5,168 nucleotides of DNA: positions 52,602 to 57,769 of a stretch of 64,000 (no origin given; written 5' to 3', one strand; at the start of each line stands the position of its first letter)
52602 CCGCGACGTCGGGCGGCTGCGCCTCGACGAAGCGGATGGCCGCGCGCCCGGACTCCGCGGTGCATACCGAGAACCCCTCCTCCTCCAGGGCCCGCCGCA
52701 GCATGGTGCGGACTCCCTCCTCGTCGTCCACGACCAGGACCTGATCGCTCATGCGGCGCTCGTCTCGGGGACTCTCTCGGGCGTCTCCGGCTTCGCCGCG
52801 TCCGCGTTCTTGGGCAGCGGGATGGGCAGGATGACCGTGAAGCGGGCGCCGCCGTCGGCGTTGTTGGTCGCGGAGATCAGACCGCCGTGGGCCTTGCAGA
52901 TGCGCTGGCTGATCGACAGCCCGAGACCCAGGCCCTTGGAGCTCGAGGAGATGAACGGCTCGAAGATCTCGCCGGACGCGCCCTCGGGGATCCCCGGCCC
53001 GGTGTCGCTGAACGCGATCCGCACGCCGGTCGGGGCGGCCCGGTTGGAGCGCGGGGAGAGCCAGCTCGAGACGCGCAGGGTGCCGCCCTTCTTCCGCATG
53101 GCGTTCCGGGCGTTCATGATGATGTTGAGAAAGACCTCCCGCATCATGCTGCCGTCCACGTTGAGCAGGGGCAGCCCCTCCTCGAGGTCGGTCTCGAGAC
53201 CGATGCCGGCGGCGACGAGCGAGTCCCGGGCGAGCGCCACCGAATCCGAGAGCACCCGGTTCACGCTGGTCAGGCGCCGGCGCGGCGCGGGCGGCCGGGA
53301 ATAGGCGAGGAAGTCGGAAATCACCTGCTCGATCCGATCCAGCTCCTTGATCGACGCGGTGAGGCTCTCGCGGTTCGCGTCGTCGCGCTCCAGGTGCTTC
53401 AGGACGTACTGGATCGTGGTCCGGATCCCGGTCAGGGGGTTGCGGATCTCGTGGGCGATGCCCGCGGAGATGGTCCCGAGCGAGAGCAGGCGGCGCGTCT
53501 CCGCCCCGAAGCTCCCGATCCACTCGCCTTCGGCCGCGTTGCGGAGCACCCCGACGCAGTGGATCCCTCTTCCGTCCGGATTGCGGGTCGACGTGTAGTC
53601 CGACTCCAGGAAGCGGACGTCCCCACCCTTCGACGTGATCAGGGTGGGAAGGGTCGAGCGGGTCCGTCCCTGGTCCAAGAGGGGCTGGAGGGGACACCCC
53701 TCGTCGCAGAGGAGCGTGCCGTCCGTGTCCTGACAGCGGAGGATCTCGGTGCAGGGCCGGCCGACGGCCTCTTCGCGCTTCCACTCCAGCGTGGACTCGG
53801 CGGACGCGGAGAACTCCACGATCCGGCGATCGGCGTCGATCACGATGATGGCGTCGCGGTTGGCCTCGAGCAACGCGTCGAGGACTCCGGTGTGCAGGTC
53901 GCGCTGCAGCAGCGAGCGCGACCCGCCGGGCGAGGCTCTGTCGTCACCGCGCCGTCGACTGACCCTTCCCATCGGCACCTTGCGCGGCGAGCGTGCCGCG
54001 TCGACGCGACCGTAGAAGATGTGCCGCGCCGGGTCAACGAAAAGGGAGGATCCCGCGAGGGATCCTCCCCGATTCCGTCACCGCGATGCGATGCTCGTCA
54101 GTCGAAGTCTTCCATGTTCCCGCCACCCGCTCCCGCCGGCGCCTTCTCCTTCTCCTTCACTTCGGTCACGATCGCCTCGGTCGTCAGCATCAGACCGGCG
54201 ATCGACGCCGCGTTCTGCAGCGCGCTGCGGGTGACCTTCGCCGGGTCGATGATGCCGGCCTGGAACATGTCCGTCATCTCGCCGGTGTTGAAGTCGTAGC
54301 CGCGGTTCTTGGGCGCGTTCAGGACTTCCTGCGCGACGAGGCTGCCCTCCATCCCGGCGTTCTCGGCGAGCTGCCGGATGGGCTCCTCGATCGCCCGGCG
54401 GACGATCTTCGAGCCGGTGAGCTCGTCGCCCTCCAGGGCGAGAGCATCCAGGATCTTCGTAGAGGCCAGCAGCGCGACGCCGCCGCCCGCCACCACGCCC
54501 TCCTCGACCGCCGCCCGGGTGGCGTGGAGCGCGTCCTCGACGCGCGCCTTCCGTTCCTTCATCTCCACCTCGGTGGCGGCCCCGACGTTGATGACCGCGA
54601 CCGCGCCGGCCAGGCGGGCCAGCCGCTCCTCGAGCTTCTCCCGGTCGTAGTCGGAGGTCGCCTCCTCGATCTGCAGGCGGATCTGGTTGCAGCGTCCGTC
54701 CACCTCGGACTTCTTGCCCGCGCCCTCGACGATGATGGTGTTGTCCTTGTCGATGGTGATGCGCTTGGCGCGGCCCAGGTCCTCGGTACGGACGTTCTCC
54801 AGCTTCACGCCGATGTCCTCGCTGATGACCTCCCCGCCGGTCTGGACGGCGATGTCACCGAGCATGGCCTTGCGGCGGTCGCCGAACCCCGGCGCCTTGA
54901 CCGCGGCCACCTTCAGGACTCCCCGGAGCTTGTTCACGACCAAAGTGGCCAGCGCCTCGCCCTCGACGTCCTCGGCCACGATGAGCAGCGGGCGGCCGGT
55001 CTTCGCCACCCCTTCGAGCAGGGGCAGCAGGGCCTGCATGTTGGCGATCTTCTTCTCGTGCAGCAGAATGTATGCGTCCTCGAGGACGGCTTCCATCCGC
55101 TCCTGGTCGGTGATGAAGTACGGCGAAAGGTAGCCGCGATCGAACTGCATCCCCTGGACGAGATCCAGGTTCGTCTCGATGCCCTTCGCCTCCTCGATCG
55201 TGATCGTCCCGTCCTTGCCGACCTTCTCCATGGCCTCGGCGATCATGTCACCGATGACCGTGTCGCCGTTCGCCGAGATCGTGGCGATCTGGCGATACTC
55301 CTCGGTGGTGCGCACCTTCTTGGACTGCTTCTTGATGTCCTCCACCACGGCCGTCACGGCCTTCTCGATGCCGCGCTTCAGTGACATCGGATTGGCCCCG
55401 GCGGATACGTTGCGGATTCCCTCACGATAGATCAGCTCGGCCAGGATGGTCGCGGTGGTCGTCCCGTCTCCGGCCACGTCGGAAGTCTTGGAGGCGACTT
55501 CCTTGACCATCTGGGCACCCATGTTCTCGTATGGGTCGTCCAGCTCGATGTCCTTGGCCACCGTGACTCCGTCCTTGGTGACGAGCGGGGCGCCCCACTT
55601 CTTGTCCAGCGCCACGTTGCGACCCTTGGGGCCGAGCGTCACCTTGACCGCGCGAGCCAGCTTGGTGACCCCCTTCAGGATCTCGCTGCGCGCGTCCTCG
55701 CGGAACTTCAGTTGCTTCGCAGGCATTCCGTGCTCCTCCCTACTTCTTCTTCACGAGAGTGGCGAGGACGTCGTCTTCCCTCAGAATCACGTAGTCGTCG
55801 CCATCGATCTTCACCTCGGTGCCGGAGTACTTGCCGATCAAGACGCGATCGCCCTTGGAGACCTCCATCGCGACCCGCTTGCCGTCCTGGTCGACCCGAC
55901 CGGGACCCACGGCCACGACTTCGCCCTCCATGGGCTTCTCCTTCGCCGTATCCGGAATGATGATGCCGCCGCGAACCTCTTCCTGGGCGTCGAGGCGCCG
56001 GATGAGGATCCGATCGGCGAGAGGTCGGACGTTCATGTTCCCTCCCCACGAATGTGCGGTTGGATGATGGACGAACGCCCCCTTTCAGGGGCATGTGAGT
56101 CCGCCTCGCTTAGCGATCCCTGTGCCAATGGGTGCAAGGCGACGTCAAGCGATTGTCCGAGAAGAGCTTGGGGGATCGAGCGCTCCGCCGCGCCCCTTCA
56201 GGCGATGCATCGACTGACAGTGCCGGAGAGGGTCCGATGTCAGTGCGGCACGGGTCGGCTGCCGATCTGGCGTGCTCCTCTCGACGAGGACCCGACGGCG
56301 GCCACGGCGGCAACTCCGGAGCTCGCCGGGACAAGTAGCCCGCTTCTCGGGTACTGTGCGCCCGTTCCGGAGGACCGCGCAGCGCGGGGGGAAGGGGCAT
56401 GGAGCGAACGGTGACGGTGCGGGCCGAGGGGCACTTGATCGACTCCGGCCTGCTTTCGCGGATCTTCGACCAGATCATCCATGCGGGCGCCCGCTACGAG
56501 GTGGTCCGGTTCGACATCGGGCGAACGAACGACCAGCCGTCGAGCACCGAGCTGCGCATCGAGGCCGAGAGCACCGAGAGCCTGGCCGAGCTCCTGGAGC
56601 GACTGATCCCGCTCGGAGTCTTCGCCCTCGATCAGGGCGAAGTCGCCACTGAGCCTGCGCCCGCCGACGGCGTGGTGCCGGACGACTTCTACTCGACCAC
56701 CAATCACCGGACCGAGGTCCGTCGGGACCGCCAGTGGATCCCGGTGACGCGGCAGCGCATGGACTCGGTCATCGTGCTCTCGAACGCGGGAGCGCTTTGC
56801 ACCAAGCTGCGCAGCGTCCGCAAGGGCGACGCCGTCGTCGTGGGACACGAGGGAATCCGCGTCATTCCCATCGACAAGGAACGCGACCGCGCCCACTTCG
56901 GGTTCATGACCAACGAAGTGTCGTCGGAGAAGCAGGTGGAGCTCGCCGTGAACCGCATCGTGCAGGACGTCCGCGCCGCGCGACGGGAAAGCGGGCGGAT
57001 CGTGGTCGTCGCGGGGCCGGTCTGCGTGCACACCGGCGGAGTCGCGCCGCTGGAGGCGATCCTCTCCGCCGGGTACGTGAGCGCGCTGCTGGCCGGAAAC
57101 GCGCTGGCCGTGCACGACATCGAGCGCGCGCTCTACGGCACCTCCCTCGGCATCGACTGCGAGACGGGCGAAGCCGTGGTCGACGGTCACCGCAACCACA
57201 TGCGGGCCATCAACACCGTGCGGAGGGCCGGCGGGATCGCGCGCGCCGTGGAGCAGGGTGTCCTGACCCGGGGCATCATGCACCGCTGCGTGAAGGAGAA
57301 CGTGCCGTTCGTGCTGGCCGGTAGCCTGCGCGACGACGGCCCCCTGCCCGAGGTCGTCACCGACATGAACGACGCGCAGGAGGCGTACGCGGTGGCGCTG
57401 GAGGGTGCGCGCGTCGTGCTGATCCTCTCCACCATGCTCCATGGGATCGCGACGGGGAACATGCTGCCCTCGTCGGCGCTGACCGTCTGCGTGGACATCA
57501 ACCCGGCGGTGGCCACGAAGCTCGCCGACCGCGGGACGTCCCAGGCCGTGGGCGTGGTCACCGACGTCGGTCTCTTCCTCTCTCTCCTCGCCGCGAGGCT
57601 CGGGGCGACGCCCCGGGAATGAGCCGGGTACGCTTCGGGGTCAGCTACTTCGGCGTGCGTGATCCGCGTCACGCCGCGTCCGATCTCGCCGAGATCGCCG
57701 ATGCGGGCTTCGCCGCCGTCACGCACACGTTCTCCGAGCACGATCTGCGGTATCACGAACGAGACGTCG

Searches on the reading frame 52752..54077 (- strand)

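Call 70: search_protein_families(library=pfam, proteins=[window:52752-54077:-], max_evalue=0.0001)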
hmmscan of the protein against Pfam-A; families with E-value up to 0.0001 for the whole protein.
window:52752-54077:- (442 aa): 5 families
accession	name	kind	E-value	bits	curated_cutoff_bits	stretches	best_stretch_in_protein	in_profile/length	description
PF02518.31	HATPase_c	-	2.9e-18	66.8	26.4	1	310-419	4-109/111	Histidine kinase-, DNA gyrase B-, and HSP90-like ATPase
PF00512.31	HisKA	-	1.7e-13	50.9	26.9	1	201-262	3-63/66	His Kinase A (phospho-acceptor) domain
PF00989.32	PAS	-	7e-11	42.6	22.6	1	66-179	3-111/113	PAS fold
PF08448.16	PAS_4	-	3.3e-08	34.2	23.1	1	71-179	2-103/110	PAS fold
PF13426.13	PAS_9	-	8.2e-06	26.5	27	1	75-180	2-100/103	PAS domain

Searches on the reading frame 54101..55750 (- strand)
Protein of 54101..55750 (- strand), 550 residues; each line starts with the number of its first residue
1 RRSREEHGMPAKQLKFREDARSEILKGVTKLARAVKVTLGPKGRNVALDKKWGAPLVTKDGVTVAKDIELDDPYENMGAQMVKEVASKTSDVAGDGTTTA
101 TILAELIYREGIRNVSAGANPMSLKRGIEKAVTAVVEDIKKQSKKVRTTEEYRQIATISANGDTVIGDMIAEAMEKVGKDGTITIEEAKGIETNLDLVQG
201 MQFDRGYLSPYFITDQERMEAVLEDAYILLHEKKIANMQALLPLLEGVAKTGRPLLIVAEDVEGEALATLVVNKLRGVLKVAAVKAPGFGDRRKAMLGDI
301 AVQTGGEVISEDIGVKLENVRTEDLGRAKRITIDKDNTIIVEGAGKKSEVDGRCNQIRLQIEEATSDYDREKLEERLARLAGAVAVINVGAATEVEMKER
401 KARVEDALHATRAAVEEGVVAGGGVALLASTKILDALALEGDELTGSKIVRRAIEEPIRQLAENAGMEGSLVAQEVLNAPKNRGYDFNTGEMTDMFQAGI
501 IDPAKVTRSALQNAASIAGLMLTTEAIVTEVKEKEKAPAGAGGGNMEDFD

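Call 70: search_protein_families(library=pfam, proteins=[window:54101-55750:-], max_evalue=0.0001)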
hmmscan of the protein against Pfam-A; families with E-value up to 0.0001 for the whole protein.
window:54101-55750:- (550 aa): 1 family
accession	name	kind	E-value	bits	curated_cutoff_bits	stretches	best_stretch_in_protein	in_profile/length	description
PF00118.29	Cpn60_TCP1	-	2.5e-78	264.4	34.3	1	31-530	1-488/490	TCP-1/cpn60 chaperonin family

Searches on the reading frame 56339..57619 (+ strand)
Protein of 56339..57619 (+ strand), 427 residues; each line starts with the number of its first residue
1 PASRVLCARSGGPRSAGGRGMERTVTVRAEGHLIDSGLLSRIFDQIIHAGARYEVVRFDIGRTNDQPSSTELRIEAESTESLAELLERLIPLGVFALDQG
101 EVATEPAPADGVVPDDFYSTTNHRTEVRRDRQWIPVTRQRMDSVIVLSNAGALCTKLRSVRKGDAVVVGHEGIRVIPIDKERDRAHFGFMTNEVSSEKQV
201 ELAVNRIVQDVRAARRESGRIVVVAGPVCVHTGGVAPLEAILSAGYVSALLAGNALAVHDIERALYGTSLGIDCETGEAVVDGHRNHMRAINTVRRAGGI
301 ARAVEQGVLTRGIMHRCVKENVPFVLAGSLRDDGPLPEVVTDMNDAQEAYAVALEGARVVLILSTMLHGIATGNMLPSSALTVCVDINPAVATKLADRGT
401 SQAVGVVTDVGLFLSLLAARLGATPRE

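Call 70: search_protein_families(library=pfam, proteins=[window:56339-57619:+], max_evalue=0.0001)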
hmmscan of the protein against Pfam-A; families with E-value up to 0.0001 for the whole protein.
window:56339-57619:+ (427 aa): 3 families
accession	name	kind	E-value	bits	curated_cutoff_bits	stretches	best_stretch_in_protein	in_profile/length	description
PF21570.3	ArgZ-like_C_2nd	-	2.3e-92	308.9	27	1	206-417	2-213/213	Arginine dihydrolase ArgZ-like, C-terminal, Rossmann fold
PF04455.17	Saccharop_dh_N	-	2.5e-30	105.3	23.5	1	26-123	3-100/100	LOR/SDH bifunctional enzyme conserved region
PF21571.2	ArgZ-like_C_1st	-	1.2e-26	92.9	27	1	124-204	1-84/84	Arginine dihydrolase ArgZ-like, C-terminal, first region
